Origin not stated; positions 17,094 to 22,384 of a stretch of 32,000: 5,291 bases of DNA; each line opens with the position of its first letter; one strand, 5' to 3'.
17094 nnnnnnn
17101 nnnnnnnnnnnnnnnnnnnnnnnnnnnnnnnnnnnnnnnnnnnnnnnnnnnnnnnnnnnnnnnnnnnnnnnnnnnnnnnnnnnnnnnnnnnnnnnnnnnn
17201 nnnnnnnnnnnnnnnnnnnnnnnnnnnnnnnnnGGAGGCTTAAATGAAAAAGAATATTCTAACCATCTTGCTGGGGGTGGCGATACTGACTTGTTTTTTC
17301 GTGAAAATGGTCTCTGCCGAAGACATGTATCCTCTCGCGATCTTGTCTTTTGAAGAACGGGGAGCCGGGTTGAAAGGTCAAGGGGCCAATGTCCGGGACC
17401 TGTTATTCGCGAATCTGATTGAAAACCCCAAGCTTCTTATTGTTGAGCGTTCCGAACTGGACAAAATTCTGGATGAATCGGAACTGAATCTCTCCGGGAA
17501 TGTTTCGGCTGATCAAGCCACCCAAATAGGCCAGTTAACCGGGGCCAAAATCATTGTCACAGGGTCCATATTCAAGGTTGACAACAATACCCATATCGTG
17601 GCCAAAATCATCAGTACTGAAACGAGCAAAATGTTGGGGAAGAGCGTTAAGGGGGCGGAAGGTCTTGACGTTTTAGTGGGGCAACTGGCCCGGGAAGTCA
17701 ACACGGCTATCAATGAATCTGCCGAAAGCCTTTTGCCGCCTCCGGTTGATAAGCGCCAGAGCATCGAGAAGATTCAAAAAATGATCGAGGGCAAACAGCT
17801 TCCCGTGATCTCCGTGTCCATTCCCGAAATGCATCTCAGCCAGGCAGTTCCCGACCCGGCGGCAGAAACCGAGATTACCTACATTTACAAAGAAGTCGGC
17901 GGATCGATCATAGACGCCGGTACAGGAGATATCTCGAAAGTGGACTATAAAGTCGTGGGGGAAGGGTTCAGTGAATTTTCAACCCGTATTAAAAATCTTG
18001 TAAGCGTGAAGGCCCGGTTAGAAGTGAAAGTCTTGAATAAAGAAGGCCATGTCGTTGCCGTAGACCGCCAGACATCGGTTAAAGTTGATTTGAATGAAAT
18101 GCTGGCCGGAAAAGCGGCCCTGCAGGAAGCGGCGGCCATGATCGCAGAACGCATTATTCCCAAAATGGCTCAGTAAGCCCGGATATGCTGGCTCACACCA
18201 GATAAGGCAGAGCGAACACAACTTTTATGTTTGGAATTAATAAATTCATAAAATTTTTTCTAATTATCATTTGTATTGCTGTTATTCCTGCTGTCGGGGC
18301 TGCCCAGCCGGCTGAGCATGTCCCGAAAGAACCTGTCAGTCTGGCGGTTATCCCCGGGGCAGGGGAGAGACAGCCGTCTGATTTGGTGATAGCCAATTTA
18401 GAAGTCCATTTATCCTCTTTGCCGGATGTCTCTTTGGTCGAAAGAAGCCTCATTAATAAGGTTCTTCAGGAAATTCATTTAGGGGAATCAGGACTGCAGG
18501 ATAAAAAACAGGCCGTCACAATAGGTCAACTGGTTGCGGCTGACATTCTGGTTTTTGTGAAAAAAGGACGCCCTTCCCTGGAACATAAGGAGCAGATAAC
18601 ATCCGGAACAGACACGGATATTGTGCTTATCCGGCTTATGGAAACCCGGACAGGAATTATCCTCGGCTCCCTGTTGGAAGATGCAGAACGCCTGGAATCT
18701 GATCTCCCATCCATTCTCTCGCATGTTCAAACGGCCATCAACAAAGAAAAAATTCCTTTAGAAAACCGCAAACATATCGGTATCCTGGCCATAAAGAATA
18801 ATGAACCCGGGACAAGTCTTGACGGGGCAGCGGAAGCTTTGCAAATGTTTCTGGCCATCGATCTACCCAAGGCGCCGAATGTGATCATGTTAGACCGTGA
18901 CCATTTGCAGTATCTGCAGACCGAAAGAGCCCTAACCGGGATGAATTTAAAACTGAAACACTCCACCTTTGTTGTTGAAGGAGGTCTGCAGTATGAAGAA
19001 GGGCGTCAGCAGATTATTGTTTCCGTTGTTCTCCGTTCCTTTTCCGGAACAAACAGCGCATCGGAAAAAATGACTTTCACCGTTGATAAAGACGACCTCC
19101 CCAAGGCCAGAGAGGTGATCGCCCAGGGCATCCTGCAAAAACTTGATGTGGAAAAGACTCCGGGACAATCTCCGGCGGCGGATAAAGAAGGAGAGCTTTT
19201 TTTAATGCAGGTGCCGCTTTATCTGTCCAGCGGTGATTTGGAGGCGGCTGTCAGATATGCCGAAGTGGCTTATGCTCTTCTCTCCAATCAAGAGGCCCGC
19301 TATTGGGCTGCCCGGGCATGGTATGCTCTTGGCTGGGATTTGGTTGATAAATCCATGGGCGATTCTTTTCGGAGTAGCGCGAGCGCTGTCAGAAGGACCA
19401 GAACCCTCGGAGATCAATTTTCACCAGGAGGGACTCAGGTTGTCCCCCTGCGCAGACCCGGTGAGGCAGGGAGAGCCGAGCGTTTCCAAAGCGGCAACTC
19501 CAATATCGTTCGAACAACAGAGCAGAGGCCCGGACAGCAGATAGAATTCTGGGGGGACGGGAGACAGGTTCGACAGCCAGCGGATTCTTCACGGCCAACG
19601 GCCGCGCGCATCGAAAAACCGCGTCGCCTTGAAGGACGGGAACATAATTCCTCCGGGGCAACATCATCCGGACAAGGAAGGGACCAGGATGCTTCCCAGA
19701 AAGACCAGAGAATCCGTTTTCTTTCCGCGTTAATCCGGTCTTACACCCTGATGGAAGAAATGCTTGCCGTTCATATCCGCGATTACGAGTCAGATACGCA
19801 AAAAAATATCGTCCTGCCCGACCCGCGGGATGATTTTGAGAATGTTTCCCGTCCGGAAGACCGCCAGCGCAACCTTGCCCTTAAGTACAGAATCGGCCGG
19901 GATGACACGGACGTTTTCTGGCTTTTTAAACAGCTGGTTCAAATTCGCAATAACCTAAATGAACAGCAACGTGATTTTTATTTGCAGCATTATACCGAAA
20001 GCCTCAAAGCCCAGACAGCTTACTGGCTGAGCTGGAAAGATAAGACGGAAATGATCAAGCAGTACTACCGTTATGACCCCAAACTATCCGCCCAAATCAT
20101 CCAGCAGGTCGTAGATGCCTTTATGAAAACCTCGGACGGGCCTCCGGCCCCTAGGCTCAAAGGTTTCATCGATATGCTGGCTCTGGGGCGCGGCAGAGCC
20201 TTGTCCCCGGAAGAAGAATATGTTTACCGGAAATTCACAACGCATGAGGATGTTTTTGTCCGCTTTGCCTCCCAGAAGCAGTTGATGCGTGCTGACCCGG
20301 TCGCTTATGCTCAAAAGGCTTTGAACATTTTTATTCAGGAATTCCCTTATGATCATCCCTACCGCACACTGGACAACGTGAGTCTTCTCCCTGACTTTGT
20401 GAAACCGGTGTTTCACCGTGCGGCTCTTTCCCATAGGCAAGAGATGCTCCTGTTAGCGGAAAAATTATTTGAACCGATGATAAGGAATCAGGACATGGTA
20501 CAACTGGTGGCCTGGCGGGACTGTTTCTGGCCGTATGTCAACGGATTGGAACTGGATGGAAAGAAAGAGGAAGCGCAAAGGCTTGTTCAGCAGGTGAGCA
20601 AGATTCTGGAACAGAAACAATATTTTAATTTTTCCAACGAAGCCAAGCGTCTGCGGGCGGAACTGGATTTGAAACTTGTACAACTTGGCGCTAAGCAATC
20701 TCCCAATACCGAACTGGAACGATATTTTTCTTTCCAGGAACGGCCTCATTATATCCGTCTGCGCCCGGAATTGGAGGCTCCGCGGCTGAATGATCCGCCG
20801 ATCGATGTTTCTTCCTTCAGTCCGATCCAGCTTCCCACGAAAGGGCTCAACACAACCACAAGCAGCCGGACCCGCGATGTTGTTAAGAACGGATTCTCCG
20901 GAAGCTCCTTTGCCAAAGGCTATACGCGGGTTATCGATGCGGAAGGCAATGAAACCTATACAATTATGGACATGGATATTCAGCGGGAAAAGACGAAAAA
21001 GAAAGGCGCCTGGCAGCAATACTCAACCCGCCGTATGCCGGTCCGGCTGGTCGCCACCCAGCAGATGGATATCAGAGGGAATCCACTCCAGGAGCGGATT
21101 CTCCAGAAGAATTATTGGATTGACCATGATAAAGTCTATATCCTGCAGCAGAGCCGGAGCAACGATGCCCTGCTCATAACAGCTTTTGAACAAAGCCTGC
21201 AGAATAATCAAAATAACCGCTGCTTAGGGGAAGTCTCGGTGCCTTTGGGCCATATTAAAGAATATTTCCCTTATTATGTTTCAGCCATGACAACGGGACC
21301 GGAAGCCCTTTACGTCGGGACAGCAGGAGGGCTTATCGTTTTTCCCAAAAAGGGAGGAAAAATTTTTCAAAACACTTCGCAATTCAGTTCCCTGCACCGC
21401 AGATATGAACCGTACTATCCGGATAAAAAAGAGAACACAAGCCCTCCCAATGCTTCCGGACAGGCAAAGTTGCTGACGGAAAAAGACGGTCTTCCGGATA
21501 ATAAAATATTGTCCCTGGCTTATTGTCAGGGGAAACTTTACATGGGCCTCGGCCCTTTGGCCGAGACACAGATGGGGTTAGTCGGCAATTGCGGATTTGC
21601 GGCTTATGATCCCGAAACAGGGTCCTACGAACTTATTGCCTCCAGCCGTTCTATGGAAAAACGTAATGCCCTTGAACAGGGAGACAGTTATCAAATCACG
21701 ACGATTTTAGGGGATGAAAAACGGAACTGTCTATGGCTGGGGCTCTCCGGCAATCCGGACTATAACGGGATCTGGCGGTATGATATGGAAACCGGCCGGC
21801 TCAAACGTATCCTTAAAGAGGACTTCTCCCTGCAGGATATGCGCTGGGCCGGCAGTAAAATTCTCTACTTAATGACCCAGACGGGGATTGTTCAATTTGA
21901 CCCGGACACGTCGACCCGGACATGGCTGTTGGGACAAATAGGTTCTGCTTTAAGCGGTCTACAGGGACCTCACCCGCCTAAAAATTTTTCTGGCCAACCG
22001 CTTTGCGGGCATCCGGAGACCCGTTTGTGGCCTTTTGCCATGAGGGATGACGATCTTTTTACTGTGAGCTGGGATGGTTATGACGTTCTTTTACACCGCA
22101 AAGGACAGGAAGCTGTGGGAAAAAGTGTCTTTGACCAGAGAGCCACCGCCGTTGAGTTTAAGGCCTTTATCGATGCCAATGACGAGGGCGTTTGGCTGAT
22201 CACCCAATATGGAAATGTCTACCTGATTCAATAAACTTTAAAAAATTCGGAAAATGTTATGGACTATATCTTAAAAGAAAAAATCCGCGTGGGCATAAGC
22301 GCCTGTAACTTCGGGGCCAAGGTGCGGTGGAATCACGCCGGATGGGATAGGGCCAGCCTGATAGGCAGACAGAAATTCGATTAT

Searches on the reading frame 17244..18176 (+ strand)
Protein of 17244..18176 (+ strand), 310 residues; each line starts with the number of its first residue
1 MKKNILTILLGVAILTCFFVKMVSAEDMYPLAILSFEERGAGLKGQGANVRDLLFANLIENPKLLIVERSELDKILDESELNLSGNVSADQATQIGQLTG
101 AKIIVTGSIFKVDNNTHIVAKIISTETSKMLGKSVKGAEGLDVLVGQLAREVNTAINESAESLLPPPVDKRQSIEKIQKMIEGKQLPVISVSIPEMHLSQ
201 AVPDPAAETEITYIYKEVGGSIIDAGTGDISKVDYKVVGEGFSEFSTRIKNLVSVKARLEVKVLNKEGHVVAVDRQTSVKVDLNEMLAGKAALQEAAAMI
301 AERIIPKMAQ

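Call 54: search_protein_families(library=pfam, proteins=[window:17244-18176:+], max_evalue=0.001)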
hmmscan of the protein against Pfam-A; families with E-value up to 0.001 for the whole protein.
window:17244-18176:+ (310 aa): 1 family
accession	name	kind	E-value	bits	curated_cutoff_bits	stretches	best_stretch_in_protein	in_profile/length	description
PF03783.19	CsgG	-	7.1e-12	45.5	20.8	1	47-116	37-105/210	Curli production assembly/transport component CsgG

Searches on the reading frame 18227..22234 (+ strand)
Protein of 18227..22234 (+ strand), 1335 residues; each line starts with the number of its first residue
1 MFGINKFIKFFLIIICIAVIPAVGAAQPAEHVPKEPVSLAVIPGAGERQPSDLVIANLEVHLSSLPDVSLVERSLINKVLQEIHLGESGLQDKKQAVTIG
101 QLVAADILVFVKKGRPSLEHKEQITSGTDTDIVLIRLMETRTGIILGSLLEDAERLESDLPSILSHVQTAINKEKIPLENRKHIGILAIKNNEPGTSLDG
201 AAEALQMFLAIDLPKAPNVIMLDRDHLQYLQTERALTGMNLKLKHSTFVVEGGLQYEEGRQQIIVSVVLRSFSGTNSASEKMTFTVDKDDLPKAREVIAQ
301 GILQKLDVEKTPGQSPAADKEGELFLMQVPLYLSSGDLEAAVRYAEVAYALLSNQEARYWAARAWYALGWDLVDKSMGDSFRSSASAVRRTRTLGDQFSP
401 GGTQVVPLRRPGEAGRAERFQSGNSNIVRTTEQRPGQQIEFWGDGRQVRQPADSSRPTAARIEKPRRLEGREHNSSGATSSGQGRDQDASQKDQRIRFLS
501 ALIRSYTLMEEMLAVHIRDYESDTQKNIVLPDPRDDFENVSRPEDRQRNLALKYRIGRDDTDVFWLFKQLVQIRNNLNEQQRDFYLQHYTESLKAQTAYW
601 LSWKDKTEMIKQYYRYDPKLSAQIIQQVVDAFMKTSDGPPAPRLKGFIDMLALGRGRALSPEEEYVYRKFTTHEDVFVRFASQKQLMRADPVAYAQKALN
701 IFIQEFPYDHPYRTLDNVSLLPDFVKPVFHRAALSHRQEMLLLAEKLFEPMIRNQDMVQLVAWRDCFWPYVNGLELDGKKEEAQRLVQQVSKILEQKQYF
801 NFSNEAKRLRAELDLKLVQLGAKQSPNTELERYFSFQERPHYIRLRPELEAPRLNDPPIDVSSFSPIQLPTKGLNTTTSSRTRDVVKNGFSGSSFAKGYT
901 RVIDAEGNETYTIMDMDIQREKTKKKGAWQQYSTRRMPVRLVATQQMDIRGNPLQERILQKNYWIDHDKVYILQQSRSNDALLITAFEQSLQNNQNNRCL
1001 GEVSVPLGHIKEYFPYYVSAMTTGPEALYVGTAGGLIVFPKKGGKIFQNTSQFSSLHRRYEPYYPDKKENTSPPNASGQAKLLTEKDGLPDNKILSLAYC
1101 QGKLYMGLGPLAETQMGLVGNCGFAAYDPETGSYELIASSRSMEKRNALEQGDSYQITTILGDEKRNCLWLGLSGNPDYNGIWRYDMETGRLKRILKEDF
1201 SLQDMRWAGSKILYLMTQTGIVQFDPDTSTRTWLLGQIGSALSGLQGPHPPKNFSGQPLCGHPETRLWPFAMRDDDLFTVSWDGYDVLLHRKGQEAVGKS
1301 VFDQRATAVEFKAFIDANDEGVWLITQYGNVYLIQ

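Call 3: search_protein_families(library=pfam, proteins=[window:18227-22234:+], max_evalue=0.1)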
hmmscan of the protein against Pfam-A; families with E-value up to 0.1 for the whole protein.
window:18227-22234:+ (1335 aa): 1 family
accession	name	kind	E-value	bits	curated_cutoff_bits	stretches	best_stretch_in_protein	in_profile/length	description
PF03783.19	CsgG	-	0.00059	19.6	20.8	0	70-109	56-94/210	Curli production assembly/transport component CsgG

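Call 4: search_protein_families(library=ncbifam, proteins=[window:18227-22234:+], max_evalue=0.1)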
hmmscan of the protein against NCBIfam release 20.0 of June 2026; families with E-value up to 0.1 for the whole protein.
window:18227-22234:+ (1335 aa): 0 families
